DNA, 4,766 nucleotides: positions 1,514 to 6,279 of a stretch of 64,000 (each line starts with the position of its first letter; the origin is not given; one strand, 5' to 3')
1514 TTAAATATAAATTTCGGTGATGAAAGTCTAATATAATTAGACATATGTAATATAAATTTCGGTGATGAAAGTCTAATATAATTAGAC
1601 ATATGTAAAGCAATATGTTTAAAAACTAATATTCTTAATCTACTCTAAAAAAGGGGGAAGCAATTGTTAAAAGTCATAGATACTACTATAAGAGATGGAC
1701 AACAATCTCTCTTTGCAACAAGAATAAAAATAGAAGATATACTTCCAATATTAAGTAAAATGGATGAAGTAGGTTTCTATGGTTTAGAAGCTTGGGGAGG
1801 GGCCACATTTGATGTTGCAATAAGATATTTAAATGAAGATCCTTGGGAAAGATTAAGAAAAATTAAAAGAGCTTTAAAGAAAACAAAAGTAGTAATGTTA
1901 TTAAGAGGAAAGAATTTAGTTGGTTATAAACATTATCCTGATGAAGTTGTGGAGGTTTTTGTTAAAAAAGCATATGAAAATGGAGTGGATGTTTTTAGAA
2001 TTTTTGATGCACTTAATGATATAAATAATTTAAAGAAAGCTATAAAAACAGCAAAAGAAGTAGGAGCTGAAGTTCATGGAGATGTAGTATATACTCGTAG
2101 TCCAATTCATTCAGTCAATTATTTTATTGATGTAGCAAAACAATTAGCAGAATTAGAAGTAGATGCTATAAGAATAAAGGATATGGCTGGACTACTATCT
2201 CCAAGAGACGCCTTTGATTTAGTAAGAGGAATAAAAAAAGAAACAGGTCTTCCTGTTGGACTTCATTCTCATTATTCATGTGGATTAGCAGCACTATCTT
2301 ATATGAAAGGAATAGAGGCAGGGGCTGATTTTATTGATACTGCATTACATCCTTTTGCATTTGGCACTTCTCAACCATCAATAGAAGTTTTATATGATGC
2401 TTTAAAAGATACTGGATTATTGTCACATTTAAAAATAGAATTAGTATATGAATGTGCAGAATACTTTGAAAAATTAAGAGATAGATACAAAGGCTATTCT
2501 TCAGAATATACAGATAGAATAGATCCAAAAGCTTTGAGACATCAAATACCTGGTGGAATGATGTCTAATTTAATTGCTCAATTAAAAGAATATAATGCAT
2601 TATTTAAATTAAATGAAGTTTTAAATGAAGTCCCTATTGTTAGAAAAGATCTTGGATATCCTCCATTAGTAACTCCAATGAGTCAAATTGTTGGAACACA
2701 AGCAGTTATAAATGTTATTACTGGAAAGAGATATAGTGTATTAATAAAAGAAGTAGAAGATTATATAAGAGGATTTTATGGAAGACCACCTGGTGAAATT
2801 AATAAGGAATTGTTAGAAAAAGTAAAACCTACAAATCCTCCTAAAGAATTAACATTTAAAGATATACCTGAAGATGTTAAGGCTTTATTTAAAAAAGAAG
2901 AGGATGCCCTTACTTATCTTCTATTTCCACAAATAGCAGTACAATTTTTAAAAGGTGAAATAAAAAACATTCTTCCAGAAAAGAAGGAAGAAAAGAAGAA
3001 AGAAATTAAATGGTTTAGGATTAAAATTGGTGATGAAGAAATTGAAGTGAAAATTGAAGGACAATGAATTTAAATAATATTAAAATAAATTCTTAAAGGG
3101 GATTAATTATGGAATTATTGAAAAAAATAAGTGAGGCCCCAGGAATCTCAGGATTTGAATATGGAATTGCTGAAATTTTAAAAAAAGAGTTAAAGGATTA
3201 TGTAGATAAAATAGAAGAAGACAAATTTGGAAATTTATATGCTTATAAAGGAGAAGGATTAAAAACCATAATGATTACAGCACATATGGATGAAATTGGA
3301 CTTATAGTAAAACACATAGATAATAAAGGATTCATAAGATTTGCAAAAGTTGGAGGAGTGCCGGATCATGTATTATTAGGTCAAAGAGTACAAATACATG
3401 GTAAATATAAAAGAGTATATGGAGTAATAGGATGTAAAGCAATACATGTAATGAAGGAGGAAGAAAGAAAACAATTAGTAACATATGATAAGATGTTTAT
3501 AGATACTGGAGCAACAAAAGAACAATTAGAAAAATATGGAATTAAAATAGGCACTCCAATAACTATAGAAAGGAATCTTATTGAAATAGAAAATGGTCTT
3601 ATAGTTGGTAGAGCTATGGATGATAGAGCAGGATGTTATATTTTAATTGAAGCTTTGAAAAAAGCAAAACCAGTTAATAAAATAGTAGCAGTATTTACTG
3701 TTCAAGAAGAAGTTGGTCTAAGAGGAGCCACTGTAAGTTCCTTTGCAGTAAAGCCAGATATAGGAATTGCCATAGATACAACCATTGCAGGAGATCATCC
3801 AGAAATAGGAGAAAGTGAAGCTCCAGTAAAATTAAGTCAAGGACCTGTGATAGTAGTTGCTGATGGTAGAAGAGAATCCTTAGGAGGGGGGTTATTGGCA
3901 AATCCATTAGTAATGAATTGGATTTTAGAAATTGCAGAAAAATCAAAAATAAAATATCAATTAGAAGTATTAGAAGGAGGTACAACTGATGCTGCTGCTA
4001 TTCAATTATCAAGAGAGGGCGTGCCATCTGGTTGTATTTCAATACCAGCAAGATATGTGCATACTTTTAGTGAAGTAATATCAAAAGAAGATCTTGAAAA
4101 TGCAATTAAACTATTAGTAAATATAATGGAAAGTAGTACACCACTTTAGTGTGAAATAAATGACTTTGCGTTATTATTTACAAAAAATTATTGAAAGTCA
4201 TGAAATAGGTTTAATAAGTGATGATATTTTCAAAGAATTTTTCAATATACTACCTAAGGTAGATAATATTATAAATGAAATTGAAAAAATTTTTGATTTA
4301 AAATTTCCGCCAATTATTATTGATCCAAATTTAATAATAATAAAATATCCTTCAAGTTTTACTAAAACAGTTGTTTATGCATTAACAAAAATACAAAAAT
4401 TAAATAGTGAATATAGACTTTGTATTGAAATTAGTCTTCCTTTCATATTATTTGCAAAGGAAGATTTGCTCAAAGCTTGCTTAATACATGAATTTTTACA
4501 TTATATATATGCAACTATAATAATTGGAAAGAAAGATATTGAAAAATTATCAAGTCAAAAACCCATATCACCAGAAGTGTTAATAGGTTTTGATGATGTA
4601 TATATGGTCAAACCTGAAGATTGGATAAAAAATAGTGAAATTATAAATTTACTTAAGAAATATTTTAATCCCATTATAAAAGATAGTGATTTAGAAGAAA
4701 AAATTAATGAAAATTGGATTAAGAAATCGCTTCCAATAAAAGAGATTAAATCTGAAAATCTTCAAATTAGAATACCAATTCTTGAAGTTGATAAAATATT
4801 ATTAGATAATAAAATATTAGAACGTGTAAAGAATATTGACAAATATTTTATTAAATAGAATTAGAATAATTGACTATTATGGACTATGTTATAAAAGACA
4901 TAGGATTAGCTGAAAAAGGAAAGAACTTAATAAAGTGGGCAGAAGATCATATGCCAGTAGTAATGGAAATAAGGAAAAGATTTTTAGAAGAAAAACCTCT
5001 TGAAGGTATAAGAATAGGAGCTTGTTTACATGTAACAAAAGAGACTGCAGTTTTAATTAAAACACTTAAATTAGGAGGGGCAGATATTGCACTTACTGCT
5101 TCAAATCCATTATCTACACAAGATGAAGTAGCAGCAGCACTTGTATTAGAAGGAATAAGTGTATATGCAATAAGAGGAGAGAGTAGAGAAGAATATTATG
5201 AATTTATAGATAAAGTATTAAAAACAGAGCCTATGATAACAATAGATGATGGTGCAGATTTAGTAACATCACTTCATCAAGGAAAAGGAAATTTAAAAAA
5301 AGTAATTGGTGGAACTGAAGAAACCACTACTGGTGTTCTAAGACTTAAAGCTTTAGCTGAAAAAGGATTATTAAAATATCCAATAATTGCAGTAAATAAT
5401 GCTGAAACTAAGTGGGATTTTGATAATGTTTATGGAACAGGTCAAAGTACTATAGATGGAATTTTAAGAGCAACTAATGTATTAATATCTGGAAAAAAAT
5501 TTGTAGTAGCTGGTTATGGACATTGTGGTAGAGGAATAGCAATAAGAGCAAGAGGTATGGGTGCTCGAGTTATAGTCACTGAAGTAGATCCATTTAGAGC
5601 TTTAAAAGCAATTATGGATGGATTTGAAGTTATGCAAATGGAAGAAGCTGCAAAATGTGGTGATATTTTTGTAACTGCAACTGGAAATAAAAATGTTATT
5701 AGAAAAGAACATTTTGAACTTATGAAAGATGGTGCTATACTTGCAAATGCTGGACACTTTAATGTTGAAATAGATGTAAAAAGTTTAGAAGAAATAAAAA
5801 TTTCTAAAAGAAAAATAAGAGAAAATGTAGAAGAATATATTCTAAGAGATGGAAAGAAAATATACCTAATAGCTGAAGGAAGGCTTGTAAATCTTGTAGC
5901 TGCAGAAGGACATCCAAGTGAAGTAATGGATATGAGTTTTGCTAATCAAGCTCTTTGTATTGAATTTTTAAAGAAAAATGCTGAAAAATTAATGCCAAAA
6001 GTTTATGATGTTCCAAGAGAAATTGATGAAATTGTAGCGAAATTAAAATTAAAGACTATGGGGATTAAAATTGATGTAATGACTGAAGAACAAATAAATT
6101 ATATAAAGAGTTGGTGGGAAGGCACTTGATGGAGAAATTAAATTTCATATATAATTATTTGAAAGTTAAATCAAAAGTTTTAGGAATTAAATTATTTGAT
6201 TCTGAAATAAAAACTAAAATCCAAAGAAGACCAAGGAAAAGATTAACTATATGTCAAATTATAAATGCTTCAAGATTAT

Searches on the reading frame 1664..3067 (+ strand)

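Call 15: search_protein_families(library=ncbifam, proteins=[window:1664-3067:+], max_evalue=1e-12)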
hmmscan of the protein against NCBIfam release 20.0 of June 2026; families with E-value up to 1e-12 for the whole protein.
window:1664-3067:+ (467 aa): 16 families
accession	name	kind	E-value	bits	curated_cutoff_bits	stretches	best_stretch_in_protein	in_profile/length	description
NF006761.0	PRK09282.1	domain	1.2e-197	658.1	402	1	2-466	4-482/591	pyruvate carboxylase subunit B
TIGR01108.1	oadA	equivalog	1.6e-181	604.7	756.5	1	5-446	2-454/582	sodium-extruding oxaloacetate decarboxylase subunit alpha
NF010644.0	PRK14041.1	equivalog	6.7e-178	592.1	734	1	3-436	4-444/467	pyruvate carboxylase subunit B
NF008985.0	PRK12331.1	equivalog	5.2e-173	576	718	1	2-435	4-447/465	oxaloacetate decarboxylase subunit alpha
NF010643.0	PRK14040.1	subfamily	6.2e-149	497.2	892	1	2-467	7-489/595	oxaloacetate decarboxylase subunit alpha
NF008984.0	PRK12330.1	equivalog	4.2e-142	474.5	827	1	3-434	7-451/500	methylmalonyl-CoA carboxytransferase subunit 5S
NF009231.0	PRK12581.1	equivalog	1.7e-139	465.4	954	1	4-431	15-452/468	oxaloacetate decarboxylase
NF010645.0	PRK14042.1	equivalog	1.4e-138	463.3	1182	1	4-436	6-445/596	pyruvate carboxylase subunit B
NF009554.0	PRK12999.1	equivalog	1.4e-102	344.3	965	1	2-430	534-990/1147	pyruvate carboxylase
TIGR01235.1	pyruv_carbox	equivalog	4.3e-88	296.1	1114.45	1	4-465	533-1018/1143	pyruvate carboxylase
TIGR03217.1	4OH_2_O_val_ald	equivalog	5.5e-19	68.5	286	1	2-267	3-260/334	4-hydroxy-2-oxovalerate aldolase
NF006049.0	PRK08195.1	subfamily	6.5e-19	68.2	229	1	2-268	8-266/344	4-hyroxy-2-oxovalerate/4-hydroxy-2-oxopentanoic acid aldolase,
TIGR02090.1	LEU1_arch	subfamily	1e-16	61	484.75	1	3-271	2-261/363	isopropylmalate/citramalate/homocitrate synthases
TIGR02660.1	nifV_homocitr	equivalog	5e-13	49.1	462.9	0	3-227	3-217/365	homocitrate synthase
NF002085.0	PRK00915.1-2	subfamily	5e-13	48.6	517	0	2-228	14-230/504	2-isopropylmalate synthase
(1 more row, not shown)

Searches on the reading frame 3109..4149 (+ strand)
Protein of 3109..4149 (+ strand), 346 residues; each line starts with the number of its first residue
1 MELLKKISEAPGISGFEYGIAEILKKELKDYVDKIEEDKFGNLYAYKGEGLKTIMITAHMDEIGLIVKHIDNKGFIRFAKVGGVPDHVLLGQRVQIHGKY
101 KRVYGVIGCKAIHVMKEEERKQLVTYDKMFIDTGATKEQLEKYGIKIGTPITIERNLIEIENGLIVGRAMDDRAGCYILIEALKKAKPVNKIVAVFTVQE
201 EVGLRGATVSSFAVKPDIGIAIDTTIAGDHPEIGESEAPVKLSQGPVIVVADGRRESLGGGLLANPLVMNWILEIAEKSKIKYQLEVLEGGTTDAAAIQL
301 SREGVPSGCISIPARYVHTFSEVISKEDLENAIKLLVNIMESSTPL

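Call 15: search_protein_families(library=ncbifam, proteins=[window:3109-4149:+], max_evalue=1e-12)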
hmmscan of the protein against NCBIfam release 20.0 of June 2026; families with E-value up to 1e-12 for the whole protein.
window:3109-4149:+ (346 aa): 5 families
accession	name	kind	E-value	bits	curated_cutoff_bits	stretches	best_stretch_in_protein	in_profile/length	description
NF040822.1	lys_aminopep_Arch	equivalog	1.1e-71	241.7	700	1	1-345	4-340/345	lysyl aminopeptidase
NF007421.0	PRK09961.1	equivalog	4.6e-64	216.5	412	1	2-341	4-331/345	aminopeptidase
NF007367.0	PRK09864.1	equivalog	1.5e-63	214.7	569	1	1-340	3-338/356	aminopeptidase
TIGR03107.1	glu_aminopep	equivalog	5.1e-55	186.8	469.7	1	4-341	4-339/350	glutamyl aminopeptidase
TIGR03106.1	trio_M42_hydro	equivalog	1.9e-16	59.9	397.75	1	4-229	9-246/343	osmoprotectant NAGGN system M42 family peptidase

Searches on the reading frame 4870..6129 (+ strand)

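Call 15: search_protein_families(library=ncbifam, proteins=[window:4870-6129:+], max_evalue=1e-12)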
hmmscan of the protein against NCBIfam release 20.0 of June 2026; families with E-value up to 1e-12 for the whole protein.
window:4870-6129:+ (419 aa): 5 families
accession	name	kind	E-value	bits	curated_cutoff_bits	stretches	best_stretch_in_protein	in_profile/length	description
NF004005.0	PRK05476.2-3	equivalog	2.2e-198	659.2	275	1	4-417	3-417/418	adenosylhomocysteinase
TIGR00936.1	ahcY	equivalog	1.4e-193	643.4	497.6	1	6-419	1-416/416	adenosylhomocysteinase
NF004010.0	PRK05476.3-3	equivalog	4.1e-74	250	512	1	13-410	14-421/432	adenosylhomocysteinase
NF004009.0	PRK05476.3-2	equivalog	1.4e-71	241.8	485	1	16-401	77-461/487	adenosylhomocysteinase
NF004008.0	PRK05476.3-1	equivalog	2.1e-24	86.3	440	1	79-376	45-309/326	adenosylhomocysteinase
